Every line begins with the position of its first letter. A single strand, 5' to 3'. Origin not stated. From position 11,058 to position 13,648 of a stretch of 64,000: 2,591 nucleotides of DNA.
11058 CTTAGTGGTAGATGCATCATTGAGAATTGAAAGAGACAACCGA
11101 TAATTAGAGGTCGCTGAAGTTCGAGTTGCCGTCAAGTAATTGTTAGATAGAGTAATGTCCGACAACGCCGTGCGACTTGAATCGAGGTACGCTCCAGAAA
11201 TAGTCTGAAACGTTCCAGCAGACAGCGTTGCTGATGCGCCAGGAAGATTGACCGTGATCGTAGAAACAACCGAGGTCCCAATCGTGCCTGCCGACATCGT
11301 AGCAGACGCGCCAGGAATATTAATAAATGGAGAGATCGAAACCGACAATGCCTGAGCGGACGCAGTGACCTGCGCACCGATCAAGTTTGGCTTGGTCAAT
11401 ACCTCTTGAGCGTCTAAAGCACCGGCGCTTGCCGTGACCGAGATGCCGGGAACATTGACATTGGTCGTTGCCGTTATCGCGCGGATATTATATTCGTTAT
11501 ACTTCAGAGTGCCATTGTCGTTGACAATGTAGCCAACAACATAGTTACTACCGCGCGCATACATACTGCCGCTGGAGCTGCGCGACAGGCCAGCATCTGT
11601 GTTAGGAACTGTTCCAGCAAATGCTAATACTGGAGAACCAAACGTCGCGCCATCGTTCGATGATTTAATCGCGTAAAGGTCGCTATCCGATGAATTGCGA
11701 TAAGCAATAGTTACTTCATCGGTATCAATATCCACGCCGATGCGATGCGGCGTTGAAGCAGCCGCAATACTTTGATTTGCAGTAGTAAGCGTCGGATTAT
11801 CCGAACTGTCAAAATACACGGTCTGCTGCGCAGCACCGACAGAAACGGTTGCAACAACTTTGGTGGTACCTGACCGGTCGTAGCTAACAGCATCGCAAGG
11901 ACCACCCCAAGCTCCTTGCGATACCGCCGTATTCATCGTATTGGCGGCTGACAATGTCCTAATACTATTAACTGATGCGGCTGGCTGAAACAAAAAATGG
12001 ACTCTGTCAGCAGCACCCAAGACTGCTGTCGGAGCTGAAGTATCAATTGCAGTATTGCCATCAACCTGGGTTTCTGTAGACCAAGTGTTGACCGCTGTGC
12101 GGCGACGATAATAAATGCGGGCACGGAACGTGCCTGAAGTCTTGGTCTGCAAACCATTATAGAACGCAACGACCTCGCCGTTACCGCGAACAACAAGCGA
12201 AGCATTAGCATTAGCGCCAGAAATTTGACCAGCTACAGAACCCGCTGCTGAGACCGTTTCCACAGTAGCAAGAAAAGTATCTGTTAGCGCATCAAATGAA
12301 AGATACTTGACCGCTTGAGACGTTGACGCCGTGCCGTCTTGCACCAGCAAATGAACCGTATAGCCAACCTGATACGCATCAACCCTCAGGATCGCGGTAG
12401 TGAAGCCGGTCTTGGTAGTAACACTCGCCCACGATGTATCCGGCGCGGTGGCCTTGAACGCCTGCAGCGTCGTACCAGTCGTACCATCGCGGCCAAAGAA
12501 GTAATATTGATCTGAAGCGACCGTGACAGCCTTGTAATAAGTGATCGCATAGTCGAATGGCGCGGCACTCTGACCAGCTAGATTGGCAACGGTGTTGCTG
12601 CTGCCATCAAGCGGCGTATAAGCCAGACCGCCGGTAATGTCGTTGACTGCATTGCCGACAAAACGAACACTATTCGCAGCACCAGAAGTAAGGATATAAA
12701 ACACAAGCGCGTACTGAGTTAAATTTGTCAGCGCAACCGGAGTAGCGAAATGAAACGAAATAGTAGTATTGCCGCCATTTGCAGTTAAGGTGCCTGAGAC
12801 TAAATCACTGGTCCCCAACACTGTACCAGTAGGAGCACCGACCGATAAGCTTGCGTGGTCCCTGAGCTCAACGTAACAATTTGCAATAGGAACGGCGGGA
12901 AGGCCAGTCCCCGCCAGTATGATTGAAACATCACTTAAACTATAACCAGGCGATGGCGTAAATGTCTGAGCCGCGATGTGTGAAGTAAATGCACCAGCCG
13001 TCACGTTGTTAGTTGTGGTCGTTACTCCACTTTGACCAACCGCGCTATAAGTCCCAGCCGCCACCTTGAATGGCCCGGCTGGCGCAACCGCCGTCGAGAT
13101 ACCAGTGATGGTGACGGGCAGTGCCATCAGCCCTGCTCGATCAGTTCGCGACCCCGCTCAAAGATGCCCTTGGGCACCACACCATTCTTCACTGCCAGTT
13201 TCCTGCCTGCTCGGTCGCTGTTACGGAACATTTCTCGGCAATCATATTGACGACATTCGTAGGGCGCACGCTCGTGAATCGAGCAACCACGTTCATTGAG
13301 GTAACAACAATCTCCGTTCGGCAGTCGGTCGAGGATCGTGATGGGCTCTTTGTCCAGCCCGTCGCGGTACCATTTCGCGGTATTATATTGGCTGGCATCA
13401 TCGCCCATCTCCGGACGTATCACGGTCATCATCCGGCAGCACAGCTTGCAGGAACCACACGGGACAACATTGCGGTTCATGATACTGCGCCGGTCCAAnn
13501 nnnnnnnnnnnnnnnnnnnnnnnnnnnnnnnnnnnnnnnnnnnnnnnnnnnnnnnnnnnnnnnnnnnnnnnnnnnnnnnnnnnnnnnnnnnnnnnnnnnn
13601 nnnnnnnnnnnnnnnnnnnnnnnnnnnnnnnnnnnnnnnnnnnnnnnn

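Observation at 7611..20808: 13-kb island of giant beta-rich proteins inserted between capsid genes and head-tail connector genes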

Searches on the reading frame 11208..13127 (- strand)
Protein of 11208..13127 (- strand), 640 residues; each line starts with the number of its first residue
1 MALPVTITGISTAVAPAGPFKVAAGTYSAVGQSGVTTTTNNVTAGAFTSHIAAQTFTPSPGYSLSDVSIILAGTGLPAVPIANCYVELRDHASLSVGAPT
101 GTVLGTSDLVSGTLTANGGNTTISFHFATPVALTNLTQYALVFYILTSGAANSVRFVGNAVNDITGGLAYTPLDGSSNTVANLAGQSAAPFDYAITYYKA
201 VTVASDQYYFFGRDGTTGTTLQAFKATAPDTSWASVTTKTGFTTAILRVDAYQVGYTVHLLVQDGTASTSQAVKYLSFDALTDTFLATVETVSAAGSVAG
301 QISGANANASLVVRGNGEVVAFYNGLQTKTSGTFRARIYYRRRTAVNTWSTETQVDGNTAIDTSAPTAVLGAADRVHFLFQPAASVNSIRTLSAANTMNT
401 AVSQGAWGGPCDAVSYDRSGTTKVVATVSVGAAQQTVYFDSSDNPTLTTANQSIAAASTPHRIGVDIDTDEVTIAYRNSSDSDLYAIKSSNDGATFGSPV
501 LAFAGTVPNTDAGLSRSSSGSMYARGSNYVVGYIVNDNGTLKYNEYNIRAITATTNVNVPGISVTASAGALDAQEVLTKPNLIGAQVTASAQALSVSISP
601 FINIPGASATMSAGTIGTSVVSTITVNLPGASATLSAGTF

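Call 65: predict_structure(alignment_id=A1)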
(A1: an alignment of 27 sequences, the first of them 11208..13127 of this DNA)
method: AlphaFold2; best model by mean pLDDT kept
length: 640 residues; sequences in the alignment: 27
mean_pLDDT: 78.0   pTM: 0.73
mean pLDDT of the five models: 78.0, 77.4, 76.9, 73.6, 72.9
residues with pLDDT >= 90: 239; 70-90: 246; 50-70: 65; < 50: 90
segments of 3 or more residues with pLDDT < 50: 303-305, 554-605, 607-640
pLDDT, mean of each block of 10 residues (from residue 1): 83 91 85 62 72 88 91 79 90 60 91 78 90 91 81 79 75 65 66 86 91 94 94 94 90 92 80 93 89 78 62 88 86 87 87 86 88 91 77 88 72 89 90 88 89 86 90 94 95 91 93 82 86 93 91 47 34 30 30 31 42 36 40 35
secondary structure, 60 per line:
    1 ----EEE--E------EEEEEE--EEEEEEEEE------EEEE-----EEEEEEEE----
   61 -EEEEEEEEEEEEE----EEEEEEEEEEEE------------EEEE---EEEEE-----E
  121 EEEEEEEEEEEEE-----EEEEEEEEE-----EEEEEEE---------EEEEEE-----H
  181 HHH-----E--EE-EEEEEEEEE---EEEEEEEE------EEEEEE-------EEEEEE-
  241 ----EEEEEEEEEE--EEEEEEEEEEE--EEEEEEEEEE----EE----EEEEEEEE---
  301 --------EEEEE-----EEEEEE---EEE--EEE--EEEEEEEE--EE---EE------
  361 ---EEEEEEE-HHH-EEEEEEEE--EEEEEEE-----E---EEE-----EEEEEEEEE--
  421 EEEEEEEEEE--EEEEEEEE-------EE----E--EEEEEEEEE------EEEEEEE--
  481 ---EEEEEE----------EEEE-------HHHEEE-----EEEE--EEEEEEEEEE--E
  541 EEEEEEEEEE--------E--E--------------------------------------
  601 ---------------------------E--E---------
elements in order: E5-7 E17-22 E25-33 E40-43 E49-56 E62-74 E79-90 E103-106 E110-114 E120-133 E139-147 E153-159 E169-174 H180-183 E195-203 E207-214 E221-226 E234-239 E245-254 E257-267 E270-279 E290-297 E309-313 E319-324 E328-330 E333-335 E338-345 E364-370 E376-383 E386-392 E402-404 E410-418 E421-430 E433-440 E457-465 E472-478 E484-489 E500-503 E514-516 E522-525 E528-537 E540-550

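Call 68: fold_search(model_id=the predicted structure, library=pdb)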
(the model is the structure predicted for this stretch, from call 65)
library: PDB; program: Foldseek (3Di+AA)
matches with E <= 10: 1219; with E <= 0.001: 331
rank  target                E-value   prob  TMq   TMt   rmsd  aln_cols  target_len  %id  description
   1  8t1y                  9.7e-10  1.00  0.31  0.39  22.0       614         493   10  Crystal Structure of Porphyromonas gingivalis Sialidase (PG_0352) Bound to Neu5Ac2en (DANA) (released 2023-10-04)
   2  8t1z                  1.4e-09  1.00  0.32  0.39  21.1       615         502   10  Crystal Structure of Porphyromonas gingivalis Sialidase (PG_0352) Bound to Neu5Ac (NANA) (released 2023-10-04)
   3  8t26                  2.3e-09  1.00  0.32  0.39  21.5       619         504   10  Crystal Structure of Porphyromonas gingivalis Sialidase (PG_0352) D219A mutant bound to 3'-Sialyllactose (only Neu5Ac vi (released 2023-10-04)
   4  6rgg_B                2.7e-09  1.00  0.39  0.69   5.3       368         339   13  Photorhabdus laumondii lectin PLL2 in complex with O-methylated PGL-1-derived disaccharide (released 2020-07-01)
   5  9db6_A                2.9e-09  1.00  0.34  0.40  21.4       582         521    9  Sialidase682 co-crystallized with inhibitor DANA (released 2025-07-02)
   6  5mxe                  5.3e-09  1.00  0.37  0.65   7.6       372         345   12  Photorhabdus asymbiotica lectin (PHL) in free form (released 2017-08-09)
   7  6rgr                  5.3e-09  1.00  0.36  0.64   7.7       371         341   13  Photorhabdus asymbiotica lectin PHL in complex with L-rhamnose (released 2020-07-01)
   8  4fj6_C                6.3e-09  1.00  0.31  0.37  21.1       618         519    9  Crystal structure of a glycoside hydrolase family 33, candidate sialidase (BDI_2946) from Parabacteroides distasonis A (released 2012-07-25)
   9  6mrx_D                6.6e-09  1.00  0.30  0.36  21.4       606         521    9  Sialidase26 apo (released 2019-10-02)
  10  5mxh                  7.3e-09  1.00  0.37  0.65   7.3       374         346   12  Photorhabdus asymbiotica lectin (PHL) in complex with D-galactose (released 2017-08-09)
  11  8q7u                  8.0e-09  1.00  0.39  0.66   6.5       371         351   13  Photorhabdus laumondii lectin PLL in complex with alpha-methyl-fucoside (released 2025-03-05)
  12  6rfz                  8.4e-09  1.00  0.39  0.70   5.1       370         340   13  Photorhabdus laumondii lectin PLL2 in complex with D-glucose (released 2020-07-01)
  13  6mrv_A                9.2e-09  1.00  0.30  0.36  21.8       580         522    9  Sialidase26 co-crystallized with DANA (released 2019-10-02)
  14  8q83_B                1.2e-08  1.00  0.37  0.65   5.7       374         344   12  Photorhabdus laumondii lectin PLL5 in complex with alpha-methyl-fucoside (released 2025-03-05)
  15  6myv_C                1.2e-08  1.00  0.31  0.36  20.7       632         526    9  Sialidase26 co-crystallized with DANA-Gc (released 2019-10-02)
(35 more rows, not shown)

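Call 72: fold_search(model_id=the predicted structure, library=viral)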
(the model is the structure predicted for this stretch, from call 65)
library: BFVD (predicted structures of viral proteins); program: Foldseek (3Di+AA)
matches with E <= 10: 734; with E <= 0.001: 95
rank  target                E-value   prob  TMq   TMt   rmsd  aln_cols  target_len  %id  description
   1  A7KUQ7                3.1e-10  1.00  0.39  0.29  22.8       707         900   10  (no name in the UniProt tables at hand)
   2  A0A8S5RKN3            2.7e-09  1.00  0.32  0.33  24.8       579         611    8  Uncharacterized protein [virus sp. ct6GG30]
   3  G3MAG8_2              5.6e-09  1.00  0.38  0.28  23.6       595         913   13  Gp427 [Bacillus phage G]
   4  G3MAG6                1.3e-08  1.00  0.39  0.22  17.2       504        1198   12  Gp425 [Bacillus phage G]
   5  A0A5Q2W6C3            2.8e-08  1.00  0.18  0.11  31.5       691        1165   11  (no name in the UniProt tables at hand)
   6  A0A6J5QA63            3.3e-08  1.00  0.39  0.24  19.9       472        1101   15  Uncharacterized protein [uncultured Caudovirales phage]
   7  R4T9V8                4.6e-08  1.00  0.30  0.30  29.0       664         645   12  (no name in the UniProt tables at hand)
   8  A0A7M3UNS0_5          6.3e-08  1.00  0.40  0.22  13.7       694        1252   11  LamG-like jellyroll fold domain-containing protein [Pyramimonas orientalis virus]
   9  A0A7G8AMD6            1.3e-07  1.00  0.29  0.33  19.3       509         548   11  (no name in the UniProt tables at hand)
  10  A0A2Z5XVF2            3.5e-07  1.00  0.18  0.18  18.1       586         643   11  Putative minor tail protein [Mycobacterium phage PP]
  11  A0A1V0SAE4            4.6e-07  1.00  0.35  0.30   8.5       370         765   11  Bulb-type lectin domain-containing protein [Catovirus CTV1]
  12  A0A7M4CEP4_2          5.0e-07  1.00  0.31  0.17  21.2       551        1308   11  LamG-like jellyroll fold domain-containing protein [Pyramimonas orientalis virus 01B]
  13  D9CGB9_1              6.0e-07  1.00  0.38  0.28   6.2       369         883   16  (no name in the UniProt tables at hand)
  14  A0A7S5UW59            6.6e-07  1.00  0.34  0.31   7.7       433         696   11  (no name in the UniProt tables at hand)
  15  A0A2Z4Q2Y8            9.1e-07  1.00  0.23  0.26  15.9       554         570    9  (no name in the UniProt tables at hand)
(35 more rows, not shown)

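Call 127: find_related_loci(query=A1, collection=genome_contigs, flank=10000)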
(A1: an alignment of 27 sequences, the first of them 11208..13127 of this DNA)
Query A1 (640 aa) in genome_contigs; peptide patterns used: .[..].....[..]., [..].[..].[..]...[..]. (x = any residue, [..] = any of these).
45 stretches matched a pattern; 1 encode a relative of the query (tblastn E <= 1e-3); 1 distinct loci.
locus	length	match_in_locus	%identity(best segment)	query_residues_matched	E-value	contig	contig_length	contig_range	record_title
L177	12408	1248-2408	27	197-578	1e-21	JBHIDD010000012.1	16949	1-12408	MAG: Kiloniellaceae bacterium isolate Baj_3_bin.20 NODE_346_length_16949_cov_6.898070, whole genome shotgun sequence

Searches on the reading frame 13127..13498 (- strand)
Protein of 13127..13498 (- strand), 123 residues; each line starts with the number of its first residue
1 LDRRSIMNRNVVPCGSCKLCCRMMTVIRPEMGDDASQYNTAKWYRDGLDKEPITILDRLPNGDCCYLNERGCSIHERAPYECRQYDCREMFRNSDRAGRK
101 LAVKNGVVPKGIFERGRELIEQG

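Call 6: search_protein_families(library=pfam, proteins=[window:13127-13498:-], max_evalue=0.01)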
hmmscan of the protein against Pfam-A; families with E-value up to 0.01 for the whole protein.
window:13127-13498:- (123 aa): 1 family
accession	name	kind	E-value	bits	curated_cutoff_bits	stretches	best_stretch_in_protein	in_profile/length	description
PF03692.20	CxxCxxCC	-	0.00049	21.2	23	1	14-87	2-71/85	Putative zinc- or iron-chelating domain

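Call 7: search_protein_families(library=phrogs, proteins=[window:13127-13498:-], max_evalue=0.01)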
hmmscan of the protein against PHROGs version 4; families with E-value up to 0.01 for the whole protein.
window:13127-13498:- (123 aa): 0 families

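Call 94: search_protein_families(library=ncbifam, proteins=[window:13127-13498:-], max_evalue=0.01)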
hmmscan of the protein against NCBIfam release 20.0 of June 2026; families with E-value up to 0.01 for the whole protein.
window:13127-13498:- (123 aa): 0 families
